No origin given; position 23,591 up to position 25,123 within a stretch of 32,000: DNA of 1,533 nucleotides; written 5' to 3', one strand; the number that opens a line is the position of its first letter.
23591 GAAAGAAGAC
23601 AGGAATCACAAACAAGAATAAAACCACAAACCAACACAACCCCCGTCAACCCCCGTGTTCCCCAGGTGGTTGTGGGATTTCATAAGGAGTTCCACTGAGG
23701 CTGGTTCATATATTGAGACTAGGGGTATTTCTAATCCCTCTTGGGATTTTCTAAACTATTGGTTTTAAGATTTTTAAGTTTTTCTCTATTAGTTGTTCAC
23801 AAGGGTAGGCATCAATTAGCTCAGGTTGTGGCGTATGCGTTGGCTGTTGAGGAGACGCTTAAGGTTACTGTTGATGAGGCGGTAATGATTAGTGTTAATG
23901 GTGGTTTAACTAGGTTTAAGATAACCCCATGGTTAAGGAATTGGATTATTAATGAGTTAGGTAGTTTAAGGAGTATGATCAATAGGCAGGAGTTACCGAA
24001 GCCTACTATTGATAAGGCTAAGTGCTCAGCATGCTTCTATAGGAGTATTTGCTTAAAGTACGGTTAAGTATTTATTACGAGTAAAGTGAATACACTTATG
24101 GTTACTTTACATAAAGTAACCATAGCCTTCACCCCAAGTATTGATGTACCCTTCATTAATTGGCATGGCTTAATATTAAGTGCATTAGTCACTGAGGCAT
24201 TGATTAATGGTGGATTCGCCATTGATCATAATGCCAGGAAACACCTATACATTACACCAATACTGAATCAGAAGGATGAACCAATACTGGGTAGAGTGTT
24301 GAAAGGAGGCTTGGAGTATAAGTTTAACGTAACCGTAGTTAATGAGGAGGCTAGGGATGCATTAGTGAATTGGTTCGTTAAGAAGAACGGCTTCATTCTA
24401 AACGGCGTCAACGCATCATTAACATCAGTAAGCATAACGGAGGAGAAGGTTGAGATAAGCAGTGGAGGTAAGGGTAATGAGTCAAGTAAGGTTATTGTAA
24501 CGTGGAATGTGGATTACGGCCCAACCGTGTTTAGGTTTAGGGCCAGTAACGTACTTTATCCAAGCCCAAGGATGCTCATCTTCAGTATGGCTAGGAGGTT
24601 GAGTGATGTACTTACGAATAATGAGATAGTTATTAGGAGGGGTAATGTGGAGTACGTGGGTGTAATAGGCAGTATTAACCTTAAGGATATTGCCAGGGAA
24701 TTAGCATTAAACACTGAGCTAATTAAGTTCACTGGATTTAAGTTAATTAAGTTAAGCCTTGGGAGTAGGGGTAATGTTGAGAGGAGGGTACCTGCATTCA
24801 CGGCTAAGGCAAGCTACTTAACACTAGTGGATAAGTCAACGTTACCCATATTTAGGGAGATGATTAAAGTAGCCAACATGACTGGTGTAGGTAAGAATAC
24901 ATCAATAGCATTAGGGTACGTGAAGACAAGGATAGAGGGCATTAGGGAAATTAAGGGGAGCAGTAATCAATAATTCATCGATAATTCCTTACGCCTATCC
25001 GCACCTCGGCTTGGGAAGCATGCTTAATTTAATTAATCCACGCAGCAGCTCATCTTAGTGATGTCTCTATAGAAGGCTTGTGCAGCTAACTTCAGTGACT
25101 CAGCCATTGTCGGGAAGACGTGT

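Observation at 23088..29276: Inverted twin CRISPR arrays whose core lacks cas1/cas2 and carries a mercury-resistance cluster instead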

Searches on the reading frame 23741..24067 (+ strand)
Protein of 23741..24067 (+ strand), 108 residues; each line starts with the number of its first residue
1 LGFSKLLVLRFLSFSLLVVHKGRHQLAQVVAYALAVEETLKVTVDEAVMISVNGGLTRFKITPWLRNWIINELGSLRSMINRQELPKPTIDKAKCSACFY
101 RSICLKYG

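Call 7: search_protein_families(library=pfam, proteins=[window:23741-24067:+], max_evalue=0.01)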
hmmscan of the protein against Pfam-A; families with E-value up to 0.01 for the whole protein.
window:23741-24067:+ (108 aa): 2 families
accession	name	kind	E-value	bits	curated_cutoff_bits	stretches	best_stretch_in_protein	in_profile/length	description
PF01930.23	Cas_Cas4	-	9.9e-05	22.9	22.7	1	25-105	81-159/160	Domain of unknown function DUF83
PF06023.18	Csa1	-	0.0059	16.5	27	1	23-104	205-289/292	CRISPR-associated exonuclease Csa1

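Call 14: find_homologous_proteins(query=window:23741-24067:+)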
Query window:23741-24067:+ (108 aa): 1 proteins with E <= 0.001 among 2 candidates.
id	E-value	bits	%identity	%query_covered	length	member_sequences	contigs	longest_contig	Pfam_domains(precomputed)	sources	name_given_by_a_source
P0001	2.0e-60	219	99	94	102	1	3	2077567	-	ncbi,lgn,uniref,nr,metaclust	ncbi:CRISPR-associated protein Cas4 [Caldivirga maquilingensis]|uniref:DUF83 domain-containing prote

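Call 15: find_encoding_contigs(protein=P0001, flank=10000, max_places=6)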
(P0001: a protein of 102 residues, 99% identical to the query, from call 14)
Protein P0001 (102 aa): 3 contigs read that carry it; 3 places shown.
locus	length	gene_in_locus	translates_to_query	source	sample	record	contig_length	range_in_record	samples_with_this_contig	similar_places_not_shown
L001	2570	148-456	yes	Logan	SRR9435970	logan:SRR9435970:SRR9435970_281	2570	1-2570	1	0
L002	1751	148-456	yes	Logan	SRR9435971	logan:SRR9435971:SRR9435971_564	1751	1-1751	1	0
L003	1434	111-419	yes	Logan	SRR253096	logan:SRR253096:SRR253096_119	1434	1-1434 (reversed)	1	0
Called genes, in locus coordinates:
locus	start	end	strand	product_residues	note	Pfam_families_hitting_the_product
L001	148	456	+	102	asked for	-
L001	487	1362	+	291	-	PF10040:CRISPR_Cas6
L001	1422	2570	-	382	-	?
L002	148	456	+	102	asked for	-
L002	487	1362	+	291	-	PF10040:CRISPR_Cas6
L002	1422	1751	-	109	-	?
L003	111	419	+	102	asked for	-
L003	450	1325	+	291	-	PF10040:CRISPR_Cas6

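Call 22: search_solved_structures(query=window:23741-24067:+, max_evalue=1, show_alignments=2)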
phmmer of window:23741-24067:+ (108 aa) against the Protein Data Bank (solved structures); distinct sequences matched with E-value up to 1: 1.
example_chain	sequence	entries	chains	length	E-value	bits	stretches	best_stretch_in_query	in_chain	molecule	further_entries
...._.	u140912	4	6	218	0.13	15.7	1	20-105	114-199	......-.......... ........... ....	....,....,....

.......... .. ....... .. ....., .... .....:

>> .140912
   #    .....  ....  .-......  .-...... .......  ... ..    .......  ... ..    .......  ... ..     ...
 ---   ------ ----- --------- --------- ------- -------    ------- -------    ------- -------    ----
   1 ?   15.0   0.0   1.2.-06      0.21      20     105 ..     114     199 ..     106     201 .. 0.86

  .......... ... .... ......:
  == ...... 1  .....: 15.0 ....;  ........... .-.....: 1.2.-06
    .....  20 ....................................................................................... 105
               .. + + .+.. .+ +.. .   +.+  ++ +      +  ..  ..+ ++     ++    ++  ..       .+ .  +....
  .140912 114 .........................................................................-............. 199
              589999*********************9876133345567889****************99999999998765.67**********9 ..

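Call 25: search_protein_families(library=ncbifam, proteins=[window:23741-24067:+], max_evalue=0.01)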
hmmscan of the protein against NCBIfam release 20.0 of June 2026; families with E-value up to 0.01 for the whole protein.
window:23741-24067:+ (108 aa): 4 families
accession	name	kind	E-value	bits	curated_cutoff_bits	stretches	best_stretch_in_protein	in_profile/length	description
TIGR00372.1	cas4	equivalog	1.4e-13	51.1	65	1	23-105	96-179/180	CRISPR-associated protein Cas4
NF049935.1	cas4g_cas1g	exception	2.5e-05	22.9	560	1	27-105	112-190/546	CRISPR-associated endonuclease Cas4g/Cas1g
TIGR01896.1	cas_AF1879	equivalog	0.0025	17.5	103.35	1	21-104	182-272/273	type I-A CRISPR-associated protein Cas4/Csa1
TIGR03491.1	TIGR03491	subfamily_domain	0.0042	16.1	97.45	1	23-104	125-204/462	TM0106 family RecB-like putative nuclease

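Call 64: search_protein_representatives(protein=window:23741-24067:+)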
Query: 108 residues. Proteins with E-value up to 0.001 (for the whole library): 56; up to 1e-10: 7; up to 1e-30: 1. The best 56 are listed.
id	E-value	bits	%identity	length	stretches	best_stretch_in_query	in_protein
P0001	6.2e-61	219.1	99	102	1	7-108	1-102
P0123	3.2e-18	81.9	47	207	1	18-104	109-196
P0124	5.0e-17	78.1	46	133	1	21-104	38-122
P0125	3.4e-14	69.0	46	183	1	21-105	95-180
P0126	1.9e-13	66.6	46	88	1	27-104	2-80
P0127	6.0e-12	61.8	43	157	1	21-104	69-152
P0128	7.3e-11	58.3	38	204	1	21-104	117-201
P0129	3.2e-10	56.2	38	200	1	23-104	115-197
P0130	2.5e-09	53.4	35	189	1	20-105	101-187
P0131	2.9e-08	49.9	36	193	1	21-108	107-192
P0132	6.3e-08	48.8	34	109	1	23-104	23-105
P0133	8.2e-08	48.5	37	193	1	20-104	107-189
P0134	8.9e-08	48.4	34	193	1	27-105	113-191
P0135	1.1e-07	48.1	31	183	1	20-105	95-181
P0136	3.6e-07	46.4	36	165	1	22-104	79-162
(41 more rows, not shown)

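Call 68: find_encoding_contigs(protein=P0123, flank=10000, max_places=3)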
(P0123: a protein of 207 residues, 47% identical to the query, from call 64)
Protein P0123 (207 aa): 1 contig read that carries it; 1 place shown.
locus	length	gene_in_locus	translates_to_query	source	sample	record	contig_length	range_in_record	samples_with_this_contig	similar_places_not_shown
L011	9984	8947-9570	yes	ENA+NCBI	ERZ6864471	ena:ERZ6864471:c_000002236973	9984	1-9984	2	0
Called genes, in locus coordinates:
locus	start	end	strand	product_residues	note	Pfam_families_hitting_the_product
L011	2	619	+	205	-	?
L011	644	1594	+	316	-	-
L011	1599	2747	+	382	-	-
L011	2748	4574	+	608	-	PF00270:DEAD, PF04851:ResIII (weak), PF00271:Helicase_C, PF22590:Cas3-like_C_2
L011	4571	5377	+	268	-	PF01966:HD (weak), PF18019:Cas3_HD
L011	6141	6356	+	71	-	-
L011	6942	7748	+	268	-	PF06023:Csa1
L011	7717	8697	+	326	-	PF01867:Cas_Cas1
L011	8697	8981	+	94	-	PF09827:CRISPR_Cas2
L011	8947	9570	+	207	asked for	PF01930:Cas_Cas4, PF12705:PDDEXK_1 (weak)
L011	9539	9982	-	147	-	?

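Call 72: search_protein_families(library=pfam, proteins=[L011:9539-9982:-, L011:2-619:+, L011:644-1594:+, L011:1599-2747:+, L011:6141-6356:+], max_evalue=0.01)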
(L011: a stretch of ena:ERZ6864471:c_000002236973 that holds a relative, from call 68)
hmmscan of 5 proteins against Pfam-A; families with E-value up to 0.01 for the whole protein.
L011:9539-9982:- (147 aa): 15 families
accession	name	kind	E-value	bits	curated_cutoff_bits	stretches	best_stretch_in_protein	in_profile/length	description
PF13412.12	HTH_24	-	1.3e-07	31.6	21.9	1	77-120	4-47/48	Winged helix-turn-helix DNA-binding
PF25213.1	HVO_A0261_N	-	1.7e-07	31.5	35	1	79-145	14-75/86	HVO_A0261 N-terminal domain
PF01978.25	TrmB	-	9.6e-07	29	25.6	1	74-133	6-64/68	Sugar-specific transcriptional regulator TrmB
PF01047.28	MarR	-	2.5e-06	27.7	24.6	1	75-120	2-47/59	MarR family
PF09339.16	HTH_IclR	-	1.5e-05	25.1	22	1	80-120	7-48/52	IclR helix-turn-helix domain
PF13404.12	HTH_AsnC-type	-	1.8e-05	24.9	27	1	81-114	8-41/42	AsnC-type helix-turn-helix domain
PF21248.3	SoFic-like_C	-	2.8e-05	24.7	27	1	76-131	16-71/76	Protein adenylyltransferase SoFic-like, C-terminal domain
PF12802.13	MarR_2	-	0.00024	21.6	27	1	78-120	7-50/61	MarR family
PF25212.1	HVO_A0114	-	0.00031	20.9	27.6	1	75-127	21-73/84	HVO_A0114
PF01022.26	HTH_5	-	0.00034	20.9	22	1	80-120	6-45/47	Bacterial regulatory protein, arsR family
PF03965.22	Penicillinase_R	-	0.00041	21.1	22.6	1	74-132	1-63/115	Penicillinase repressor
PF13463.12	HTH_27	-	0.0017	19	22.2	1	76-137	3-68/68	Winged helix DNA-binding domain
PF08279.18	HTH_11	-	0.0017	18.7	25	1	80-129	4-54/55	HTH domain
PF12840.13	HTH_20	-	0.0045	17.4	27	1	79-120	7-48/51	Helix-turn-helix domain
PF24033.1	DUF7342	-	0.0079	16.6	31.6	0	92-138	19-65/150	Family of unknown function (DUF7342)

L011:2-619:+ (205 aa): 1 family
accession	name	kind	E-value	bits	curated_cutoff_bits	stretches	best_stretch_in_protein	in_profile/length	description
PF01905.21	DevR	-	2.1e-30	106.2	23.8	1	1-145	126-269/270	CRISPR-associated negative auto-regulator DevR/Csa2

L011:644-1594:+ (316 aa): 0 families

L011:1599-2747:+ (382 aa): 0 families

L011:6141-6356:+ (71 aa): 0 families

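Call 73: find_encoding_contigs(protein=P0125, flank=10000, max_places=2)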
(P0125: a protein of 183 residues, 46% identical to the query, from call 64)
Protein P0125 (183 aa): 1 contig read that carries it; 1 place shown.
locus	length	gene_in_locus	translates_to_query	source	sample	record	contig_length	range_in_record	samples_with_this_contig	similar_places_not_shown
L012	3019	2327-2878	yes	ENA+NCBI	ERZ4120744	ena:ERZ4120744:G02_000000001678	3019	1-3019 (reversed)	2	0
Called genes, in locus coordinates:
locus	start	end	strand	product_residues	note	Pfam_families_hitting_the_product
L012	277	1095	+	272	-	PF06023:Csa1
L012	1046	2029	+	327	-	PF01867:Cas_Cas1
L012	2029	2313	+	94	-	PF09827:CRISPR_Cas2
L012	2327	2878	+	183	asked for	PF01930:Cas_Cas4, PF12705:PDDEXK_1 (weak)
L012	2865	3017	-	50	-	?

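Call 74: find_encoding_contigs(protein=P0128, flank=10000, max_places=2)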
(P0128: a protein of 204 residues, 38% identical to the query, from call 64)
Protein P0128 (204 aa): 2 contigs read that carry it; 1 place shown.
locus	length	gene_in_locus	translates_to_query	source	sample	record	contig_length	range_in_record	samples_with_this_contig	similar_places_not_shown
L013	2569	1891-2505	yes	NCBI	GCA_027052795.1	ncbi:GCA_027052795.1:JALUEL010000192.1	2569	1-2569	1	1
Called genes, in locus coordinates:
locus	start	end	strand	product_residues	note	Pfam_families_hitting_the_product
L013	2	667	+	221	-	?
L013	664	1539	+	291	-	PF01867:Cas_Cas1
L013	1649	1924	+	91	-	PF09827:CRISPR_Cas2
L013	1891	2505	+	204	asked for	PF12705:PDDEXK_1 (weak), PF01930:Cas_Cas4 (weak)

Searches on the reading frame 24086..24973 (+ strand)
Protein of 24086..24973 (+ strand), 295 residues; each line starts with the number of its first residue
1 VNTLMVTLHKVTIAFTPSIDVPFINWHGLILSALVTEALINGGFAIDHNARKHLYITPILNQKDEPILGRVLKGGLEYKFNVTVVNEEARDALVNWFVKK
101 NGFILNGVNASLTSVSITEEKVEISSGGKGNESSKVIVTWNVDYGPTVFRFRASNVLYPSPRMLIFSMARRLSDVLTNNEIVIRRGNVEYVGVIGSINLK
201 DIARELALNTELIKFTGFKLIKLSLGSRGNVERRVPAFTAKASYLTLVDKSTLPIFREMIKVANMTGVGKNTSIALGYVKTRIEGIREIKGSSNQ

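Call 7: search_protein_families(library=pfam, proteins=[window:24086-24973:+], max_evalue=0.01)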
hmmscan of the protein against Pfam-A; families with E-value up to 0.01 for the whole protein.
window:24086-24973:+ (295 aa): 1 family
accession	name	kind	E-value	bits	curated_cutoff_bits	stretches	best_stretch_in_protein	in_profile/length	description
PF10040.14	CRISPR_Cas6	-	1.3e-12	48.7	25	1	145-279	5-89/89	CRISPR-associated endoribonuclease Cas6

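Call 18: find_related_loci(query=window:24086-24973:+, collection=genome_contigs, flank=10000)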
Query window:24086-24973:+ (295 aa) in genome_contigs; peptide patterns used: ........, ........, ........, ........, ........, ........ (x = any residue, [..] = any of these).
110 stretches matched a pattern, but none encodes a relative of the query by tblastn (E <= 1e-3).

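Call 20: find_homologous_proteins(query=window:24086-24973:+)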
Query window:24086-24973:+ (295 aa): 1 proteins with E <= 0.001 among 1557 candidates.
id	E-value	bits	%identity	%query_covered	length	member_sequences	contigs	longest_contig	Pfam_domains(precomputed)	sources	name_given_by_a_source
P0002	8.8e-184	627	100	99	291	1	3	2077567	PF10040.15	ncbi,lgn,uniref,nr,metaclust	ncbi:CRISPR system precrRNA processing endoribonuclease RAMP protein Cas6 [Caldivirga maquilingensis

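Call 25: search_protein_families(library=ncbifam, proteins=[window:24086-24973:+], max_evalue=0.01)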
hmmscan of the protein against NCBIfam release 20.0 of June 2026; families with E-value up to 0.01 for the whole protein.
window:24086-24973:+ (295 aa): 1 family
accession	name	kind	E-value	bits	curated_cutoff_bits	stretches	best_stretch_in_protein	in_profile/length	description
TIGR01877.1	cas_cas6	equivalog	9.6e-07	29.4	58.65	1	52-280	9-200/200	CRISPR-associated endoribonuclease Cas6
